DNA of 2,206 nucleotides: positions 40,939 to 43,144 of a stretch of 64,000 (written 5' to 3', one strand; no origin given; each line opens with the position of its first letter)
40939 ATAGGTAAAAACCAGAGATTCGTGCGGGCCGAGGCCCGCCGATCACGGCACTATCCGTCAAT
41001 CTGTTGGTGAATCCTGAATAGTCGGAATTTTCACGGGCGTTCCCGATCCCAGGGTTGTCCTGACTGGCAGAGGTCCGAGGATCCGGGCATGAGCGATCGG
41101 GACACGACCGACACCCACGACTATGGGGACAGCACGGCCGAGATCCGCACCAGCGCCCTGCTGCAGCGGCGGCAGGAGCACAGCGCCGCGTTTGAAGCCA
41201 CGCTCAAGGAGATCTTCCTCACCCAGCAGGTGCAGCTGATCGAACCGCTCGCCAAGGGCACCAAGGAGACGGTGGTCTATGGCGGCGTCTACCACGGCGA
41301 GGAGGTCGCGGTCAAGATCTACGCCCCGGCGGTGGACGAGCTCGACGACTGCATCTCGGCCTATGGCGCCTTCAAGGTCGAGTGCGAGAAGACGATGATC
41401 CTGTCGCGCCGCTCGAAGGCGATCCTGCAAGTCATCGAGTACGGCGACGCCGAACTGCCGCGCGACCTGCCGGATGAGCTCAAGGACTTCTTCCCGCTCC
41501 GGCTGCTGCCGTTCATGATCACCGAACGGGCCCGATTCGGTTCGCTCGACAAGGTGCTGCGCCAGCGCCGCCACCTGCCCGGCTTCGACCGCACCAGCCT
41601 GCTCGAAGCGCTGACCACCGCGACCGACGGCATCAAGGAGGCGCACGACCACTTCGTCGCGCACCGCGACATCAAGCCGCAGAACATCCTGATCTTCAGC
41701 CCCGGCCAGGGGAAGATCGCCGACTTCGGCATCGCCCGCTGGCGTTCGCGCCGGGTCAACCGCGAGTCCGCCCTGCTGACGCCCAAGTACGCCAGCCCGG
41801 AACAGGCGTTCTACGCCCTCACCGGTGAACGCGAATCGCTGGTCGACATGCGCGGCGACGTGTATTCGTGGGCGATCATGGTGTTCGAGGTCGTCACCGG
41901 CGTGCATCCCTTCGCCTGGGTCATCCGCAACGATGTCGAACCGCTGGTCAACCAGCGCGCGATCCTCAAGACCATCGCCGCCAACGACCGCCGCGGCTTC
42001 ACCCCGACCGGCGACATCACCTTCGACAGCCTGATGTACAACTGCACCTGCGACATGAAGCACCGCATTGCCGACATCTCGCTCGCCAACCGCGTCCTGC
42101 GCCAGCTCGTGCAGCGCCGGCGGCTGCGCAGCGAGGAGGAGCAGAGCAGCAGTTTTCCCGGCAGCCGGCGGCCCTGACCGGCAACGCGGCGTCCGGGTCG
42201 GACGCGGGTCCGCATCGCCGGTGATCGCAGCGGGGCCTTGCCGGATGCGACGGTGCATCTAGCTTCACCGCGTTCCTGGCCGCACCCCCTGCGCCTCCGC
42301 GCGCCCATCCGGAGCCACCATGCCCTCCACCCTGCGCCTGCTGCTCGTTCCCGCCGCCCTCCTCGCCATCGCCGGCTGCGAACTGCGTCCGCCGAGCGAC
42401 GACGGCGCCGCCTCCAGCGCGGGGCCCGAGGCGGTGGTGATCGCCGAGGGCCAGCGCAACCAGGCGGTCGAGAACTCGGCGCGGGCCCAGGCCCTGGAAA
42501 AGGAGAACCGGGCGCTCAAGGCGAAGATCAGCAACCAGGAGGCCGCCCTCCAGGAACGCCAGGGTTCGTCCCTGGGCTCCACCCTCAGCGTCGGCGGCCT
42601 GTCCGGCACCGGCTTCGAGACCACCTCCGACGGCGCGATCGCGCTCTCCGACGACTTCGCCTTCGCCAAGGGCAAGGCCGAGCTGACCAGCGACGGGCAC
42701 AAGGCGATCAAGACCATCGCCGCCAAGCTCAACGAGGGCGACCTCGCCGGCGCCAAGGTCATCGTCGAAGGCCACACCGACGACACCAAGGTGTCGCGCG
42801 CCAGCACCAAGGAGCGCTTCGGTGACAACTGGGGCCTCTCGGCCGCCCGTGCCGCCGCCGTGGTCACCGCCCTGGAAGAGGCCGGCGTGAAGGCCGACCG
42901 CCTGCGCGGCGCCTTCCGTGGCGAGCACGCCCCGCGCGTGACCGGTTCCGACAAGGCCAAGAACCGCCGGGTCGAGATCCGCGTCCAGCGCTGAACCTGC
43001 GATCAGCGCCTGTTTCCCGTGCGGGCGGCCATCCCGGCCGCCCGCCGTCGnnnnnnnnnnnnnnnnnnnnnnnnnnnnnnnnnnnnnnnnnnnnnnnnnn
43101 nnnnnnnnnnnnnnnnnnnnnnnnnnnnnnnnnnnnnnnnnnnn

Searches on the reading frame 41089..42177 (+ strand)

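Call 30: search_protein_families(library=pfam, proteins=[window:41089-42177:+], max_evalue=0.001)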
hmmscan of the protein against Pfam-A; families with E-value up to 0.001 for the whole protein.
window:41089-42177:+ (362 aa): 2 families
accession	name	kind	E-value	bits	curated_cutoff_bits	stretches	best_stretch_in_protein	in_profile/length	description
PF00069.31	Pkinase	-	4.6e-24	85.7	31.7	1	142-319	74-243/263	Protein kinase domain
PF07714.23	PK_Tyr_Ser-Thr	-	7.2e-18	65.3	23.1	1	142-294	77-224/258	Protein tyrosine and serine/threonine kinase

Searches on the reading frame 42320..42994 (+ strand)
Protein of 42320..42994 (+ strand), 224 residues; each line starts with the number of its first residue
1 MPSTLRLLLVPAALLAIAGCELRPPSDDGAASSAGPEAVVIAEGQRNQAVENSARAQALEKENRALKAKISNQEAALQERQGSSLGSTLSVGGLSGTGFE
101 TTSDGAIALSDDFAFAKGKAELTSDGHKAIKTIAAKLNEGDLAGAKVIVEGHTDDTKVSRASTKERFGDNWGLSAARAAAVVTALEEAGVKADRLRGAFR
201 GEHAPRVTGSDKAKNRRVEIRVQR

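Call 30: search_protein_families(library=pfam, proteins=[window:42320-42994:+], max_evalue=0.001)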
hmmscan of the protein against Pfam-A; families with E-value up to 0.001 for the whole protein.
window:42320-42994:+ (224 aa): 1 family
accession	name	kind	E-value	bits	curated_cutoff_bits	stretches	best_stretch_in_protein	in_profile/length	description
PF00691.25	OmpA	-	6.7e-15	55.7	27.2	1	115-217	2-96/98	OmpA family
